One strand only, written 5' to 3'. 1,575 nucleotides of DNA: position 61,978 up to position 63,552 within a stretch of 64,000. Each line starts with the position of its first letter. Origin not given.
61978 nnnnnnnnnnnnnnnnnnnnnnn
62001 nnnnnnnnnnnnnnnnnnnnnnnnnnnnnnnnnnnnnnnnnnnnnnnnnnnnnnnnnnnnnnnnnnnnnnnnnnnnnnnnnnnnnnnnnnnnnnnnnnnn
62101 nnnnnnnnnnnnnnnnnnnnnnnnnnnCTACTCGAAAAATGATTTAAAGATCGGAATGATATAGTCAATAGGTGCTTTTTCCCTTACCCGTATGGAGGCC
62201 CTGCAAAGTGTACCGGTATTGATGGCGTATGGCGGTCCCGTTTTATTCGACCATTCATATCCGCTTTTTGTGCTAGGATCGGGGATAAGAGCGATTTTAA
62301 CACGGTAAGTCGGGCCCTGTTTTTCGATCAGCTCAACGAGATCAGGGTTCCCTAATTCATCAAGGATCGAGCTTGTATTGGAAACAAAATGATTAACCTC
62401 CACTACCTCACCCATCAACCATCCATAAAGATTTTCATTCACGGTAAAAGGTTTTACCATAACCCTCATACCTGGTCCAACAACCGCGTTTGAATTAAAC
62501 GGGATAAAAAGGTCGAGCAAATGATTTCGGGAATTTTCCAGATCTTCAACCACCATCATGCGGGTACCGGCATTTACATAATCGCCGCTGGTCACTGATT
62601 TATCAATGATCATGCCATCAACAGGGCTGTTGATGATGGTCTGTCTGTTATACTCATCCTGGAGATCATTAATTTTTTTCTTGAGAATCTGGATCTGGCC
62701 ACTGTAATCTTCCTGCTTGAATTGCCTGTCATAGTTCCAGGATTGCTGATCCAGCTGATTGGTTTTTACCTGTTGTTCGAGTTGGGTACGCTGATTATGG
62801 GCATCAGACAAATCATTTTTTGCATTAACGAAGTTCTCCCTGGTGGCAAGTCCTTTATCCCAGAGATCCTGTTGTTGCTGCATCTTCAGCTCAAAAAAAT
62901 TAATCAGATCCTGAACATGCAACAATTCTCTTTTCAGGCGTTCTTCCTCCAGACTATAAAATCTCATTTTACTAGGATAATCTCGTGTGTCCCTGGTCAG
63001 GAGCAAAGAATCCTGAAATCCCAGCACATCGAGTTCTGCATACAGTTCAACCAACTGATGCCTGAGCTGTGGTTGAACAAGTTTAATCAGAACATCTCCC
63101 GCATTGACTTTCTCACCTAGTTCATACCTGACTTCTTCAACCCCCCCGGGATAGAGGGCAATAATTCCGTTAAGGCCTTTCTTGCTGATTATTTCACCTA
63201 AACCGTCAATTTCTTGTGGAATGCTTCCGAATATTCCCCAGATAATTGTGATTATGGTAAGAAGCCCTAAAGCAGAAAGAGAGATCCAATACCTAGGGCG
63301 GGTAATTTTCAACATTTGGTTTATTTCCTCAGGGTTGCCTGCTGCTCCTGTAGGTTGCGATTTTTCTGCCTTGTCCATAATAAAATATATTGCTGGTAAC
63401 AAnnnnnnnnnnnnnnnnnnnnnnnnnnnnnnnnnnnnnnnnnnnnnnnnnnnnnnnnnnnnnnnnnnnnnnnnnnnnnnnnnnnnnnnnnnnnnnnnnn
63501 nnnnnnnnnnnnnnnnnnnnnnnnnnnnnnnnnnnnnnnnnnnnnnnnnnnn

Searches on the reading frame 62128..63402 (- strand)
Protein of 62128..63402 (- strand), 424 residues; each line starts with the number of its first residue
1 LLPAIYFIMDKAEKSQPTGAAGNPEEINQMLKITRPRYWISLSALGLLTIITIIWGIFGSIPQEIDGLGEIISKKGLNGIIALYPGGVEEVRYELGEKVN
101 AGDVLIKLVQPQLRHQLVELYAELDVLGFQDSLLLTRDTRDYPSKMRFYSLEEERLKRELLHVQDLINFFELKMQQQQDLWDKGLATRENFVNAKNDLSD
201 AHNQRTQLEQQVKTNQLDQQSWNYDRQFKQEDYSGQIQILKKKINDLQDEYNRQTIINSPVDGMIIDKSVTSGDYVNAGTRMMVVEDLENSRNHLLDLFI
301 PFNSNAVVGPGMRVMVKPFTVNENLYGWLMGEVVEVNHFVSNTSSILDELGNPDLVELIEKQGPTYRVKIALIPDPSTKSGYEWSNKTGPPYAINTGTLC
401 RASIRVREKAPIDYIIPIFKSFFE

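Call 4: search_protein_families(library=pfam, proteins=[window:62128-63402:-], max_evalue=0.01)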
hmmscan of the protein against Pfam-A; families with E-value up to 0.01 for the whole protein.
window:62128-63402:- (424 aa): 5 families
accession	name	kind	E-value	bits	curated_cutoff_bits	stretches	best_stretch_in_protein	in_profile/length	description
PF13437.12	HlyD_3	-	6.6e-10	40.1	22.2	1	257-338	2-78/106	HlyD family secretion protein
PF16576.10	HlyD_D23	-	3.3e-08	33.5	30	1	79-289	21-143/214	Barrel-sandwich domain of CusB or HlyD membrane-fusion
PF13533.13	Biotin_lipoyl_2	-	0.00022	21.4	29.8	0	85-108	8-31/32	Biotin-lipoyl like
PF00364.28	Biotin_lipoyl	-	0.00042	20.5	22.1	0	75-108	40-73/73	Biotin-requiring enzyme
PF02321.23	OEP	-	0.0061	16.8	22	0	156-217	119-180/187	Outer membrane efflux protein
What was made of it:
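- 62128..63378 (-): HlyD-type periplasmic adaptor of the NHLM family (416 aa). Pfam HlyD_3 / HlyD_D23 (call 4).
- Checked: HlyD-type adaptor, 62128-63378 (HlyD_3 / HlyD_D23; call 4).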

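Call 5: search_protein_families(library=ncbifam, proteins=[window:62128-63402:-], max_evalue=0.01)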
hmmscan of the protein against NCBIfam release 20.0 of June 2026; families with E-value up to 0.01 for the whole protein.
window:62128-63402:- (424 aa): 11 families
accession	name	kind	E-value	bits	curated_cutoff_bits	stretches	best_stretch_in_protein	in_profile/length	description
TIGR03794.1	NHLM_micro_HlyD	equivalog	3.7e-76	256.7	156.2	1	23-420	4-420/421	NHLP bacteriocin system secretion protein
TIGR01843.1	type_I_hlyD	subfamily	1.2e-17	64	208.65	2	152-338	158-353/422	HlyD family type I secretion periplasmic adaptor subunit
TIGR00998.1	8a0101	subfamily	2.1e-13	50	390.8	1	47-287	11-237/334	EmrA/EmrK family multidrug efflux transporter periplasmic adaptor subunit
TIGR00999.1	8a0102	subfamily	5.6e-11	42.1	319.3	1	226-290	63-128/271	CzcB/NccB family metal efflux transporter periplasmic adaptor subunit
TIGR01730.1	RND_mfp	subfamily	4.5e-09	35.7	94.9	1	188-289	70-169/322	efflux RND transporter periplasmic adaptor subunit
NF006761.0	PRK09282.1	domain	3.1e-05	22.7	402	1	199-288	465-555/591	pyruvate carboxylase subunit B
NF007850.1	PRK10559.1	equivalog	0.00017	20.8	400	1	252-351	145-237/303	p-hydroxybenzoic acid efflux pump subunit AaeA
NF002939.0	PRK03598.1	equivalog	0.0008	18.7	393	1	86-285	53-235/332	secretion protein HlyD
TIGR01108.1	oadA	equivalog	0.0049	15.4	756.5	0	188-288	457-551/582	sodium-extruding oxaloacetate decarboxylase subunit alpha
NF038010.1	ABC_adapt_DarC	equivalog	0.0054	15.5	450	1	156-289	140-265/417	darobactin export ABC transporter periplasmic adaptor subunit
NF005117.0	PRK06549.1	equivalog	0.0076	16.9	159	0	77-107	98-128/130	acetyl-CoA carboxylase biotin carboxyl carrier protein subunit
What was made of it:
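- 62128..63378 (-): TIGR03794 256.7 bits against a cut-off of 156.2 (call 5).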

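Call 16: find_encoding_contigs(protein=window:62128-63378:-, flank=10000, max_places=10)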
Protein window:62128-63378:- (416 aa): 11 contigs read that carry it; 9 places shown.
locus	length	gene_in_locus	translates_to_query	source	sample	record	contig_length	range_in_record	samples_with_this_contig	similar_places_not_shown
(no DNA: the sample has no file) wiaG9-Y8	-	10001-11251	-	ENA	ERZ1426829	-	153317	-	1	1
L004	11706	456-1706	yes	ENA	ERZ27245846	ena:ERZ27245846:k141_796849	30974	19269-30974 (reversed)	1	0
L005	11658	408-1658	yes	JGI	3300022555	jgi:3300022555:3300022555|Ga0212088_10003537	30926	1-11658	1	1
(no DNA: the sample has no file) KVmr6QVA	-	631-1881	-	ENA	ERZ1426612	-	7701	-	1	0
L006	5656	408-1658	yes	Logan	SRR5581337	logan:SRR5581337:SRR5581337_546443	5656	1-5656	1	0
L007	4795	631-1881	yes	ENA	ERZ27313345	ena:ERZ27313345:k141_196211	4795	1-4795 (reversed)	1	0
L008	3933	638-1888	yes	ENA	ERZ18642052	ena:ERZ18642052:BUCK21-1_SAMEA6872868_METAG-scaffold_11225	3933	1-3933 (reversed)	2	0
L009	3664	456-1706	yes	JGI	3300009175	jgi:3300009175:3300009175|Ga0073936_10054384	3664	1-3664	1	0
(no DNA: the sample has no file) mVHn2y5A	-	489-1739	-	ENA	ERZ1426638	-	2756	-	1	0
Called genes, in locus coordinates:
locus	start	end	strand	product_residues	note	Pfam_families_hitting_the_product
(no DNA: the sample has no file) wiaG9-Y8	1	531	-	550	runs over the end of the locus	PF00672:HAMP, PF00512:HisKA, PF02518:HATPase_c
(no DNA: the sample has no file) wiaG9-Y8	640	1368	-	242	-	PF01597:GCV_H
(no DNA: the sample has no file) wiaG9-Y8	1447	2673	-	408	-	PF03916:NrfD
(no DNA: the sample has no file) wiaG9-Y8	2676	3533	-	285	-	PF12838:Fer4_7 (faint), PF13187:Fer4_9 (faint), PF13247:Fer4_11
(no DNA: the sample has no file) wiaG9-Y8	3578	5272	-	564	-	PF01597:GCV_H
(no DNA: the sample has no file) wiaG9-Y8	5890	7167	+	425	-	PF23414:Beta-prop_EML_2 (faint), PF17164:DUF5122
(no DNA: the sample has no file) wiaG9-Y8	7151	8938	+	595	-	PF07969:Amidohydro_3, PF01979:Amidohydro_1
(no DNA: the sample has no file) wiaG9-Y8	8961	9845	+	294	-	-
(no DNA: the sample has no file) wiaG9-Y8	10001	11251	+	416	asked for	PF25973:BSH_CzcB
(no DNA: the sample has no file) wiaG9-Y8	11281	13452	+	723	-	PF03412:Peptidase_C39, PF00664:ABC_membrane, PF00005:ABC_tran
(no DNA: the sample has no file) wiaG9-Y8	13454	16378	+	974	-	PF00664:ABC_membrane, PF00005:ABC_tran, PF02463:SMC_N (weak)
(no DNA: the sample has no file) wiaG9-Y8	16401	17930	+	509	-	-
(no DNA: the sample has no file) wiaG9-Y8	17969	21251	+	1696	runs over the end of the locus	PF00501:AMP-binding, PF13193:AMP-binding_C (weak), PF00550:PP-binding, PF00668:Condensation, PF00501:AMP-binding, PF13193:AMP-binding_C, PF00550:PP-binding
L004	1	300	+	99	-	?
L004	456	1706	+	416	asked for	PF25973:BSH_CzcB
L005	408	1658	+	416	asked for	PF25973:BSH_CzcB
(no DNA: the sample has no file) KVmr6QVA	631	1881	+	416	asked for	PF25973:BSH_CzcB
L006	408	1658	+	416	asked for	PF25973:BSH_CzcB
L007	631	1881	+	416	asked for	PF25973:BSH_CzcB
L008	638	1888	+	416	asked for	PF25973:BSH_CzcB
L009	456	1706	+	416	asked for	PF25973:BSH_CzcB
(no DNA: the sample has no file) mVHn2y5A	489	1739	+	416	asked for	PF25973:BSH_CzcB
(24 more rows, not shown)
